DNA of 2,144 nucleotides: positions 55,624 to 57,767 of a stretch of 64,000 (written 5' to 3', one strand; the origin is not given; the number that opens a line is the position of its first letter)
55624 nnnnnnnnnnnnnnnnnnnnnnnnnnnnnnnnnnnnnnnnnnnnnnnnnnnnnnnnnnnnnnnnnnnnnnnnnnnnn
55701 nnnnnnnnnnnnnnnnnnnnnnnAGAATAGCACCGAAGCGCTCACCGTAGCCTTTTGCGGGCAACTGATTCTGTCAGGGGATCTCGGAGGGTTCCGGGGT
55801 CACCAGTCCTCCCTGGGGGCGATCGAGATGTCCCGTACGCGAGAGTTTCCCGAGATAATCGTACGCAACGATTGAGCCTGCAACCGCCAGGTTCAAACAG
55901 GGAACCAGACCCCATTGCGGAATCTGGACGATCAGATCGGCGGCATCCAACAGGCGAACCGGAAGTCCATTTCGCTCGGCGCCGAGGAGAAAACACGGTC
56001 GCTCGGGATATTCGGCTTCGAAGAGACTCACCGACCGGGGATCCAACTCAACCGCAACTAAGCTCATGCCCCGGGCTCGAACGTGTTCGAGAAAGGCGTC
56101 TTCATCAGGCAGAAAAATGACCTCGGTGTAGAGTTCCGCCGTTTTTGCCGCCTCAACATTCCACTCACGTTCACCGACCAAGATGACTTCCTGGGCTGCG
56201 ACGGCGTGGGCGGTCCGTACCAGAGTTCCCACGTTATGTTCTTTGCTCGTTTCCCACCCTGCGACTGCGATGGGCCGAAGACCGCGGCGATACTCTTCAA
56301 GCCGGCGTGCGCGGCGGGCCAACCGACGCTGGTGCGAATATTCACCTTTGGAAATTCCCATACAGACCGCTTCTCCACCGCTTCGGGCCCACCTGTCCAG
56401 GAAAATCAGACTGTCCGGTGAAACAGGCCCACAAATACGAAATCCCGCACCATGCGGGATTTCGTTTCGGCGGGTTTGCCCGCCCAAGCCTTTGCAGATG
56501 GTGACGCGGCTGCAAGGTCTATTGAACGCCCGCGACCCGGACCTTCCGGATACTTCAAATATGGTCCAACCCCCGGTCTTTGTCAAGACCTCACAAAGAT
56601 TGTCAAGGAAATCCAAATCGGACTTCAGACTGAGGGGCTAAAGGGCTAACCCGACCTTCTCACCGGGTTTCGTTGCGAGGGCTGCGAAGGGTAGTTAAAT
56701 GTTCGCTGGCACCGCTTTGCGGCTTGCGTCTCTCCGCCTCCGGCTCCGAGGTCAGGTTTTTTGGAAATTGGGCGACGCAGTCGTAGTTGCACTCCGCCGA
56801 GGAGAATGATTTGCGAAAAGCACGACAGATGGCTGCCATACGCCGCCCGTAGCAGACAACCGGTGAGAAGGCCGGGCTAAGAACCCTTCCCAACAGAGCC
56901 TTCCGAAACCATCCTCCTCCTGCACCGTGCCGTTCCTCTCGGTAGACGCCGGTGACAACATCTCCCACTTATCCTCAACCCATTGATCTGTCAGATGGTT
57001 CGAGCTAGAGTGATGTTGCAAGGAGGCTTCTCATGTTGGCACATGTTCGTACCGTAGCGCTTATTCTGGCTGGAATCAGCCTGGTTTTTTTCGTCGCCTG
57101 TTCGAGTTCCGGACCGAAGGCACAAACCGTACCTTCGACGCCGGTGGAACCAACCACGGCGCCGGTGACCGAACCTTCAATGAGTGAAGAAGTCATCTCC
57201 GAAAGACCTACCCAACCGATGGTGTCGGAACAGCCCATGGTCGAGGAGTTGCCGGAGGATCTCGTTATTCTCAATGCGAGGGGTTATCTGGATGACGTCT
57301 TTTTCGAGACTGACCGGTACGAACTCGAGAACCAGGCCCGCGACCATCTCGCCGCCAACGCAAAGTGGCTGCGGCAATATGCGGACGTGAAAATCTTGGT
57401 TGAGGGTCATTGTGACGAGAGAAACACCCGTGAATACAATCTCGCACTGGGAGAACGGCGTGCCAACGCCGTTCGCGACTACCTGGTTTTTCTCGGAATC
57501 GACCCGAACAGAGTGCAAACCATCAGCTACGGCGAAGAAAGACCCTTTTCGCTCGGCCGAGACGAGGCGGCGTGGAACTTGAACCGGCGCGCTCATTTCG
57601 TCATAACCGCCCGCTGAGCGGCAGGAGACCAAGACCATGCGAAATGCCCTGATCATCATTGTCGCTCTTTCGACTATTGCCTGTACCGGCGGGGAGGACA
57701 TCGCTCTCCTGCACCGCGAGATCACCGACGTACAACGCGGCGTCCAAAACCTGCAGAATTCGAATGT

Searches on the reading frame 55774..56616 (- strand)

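Call 41: search_protein_families(library=pfam, proteins=[window:55774-56616:-], max_evalue=0.00001)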
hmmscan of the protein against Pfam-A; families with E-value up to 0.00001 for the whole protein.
window:55774-56616:- (280 aa): 1 family
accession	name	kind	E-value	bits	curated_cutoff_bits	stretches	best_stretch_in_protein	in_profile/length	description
PF00588.24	SpoU_methylase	-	3.5e-25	89.2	29.7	1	118-252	4-142/142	SpoU rRNA Methylase family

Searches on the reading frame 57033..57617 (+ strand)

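Call 41: search_protein_families(library=pfam, proteins=[window:57033-57617:+], max_evalue=0.00001)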
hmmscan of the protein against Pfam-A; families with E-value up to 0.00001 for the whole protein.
window:57033-57617:+ (194 aa): 1 family
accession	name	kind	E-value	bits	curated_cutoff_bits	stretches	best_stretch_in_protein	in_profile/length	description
PF00691.25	OmpA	-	2.8e-20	72.9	27.2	1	90-179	1-92/98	OmpA family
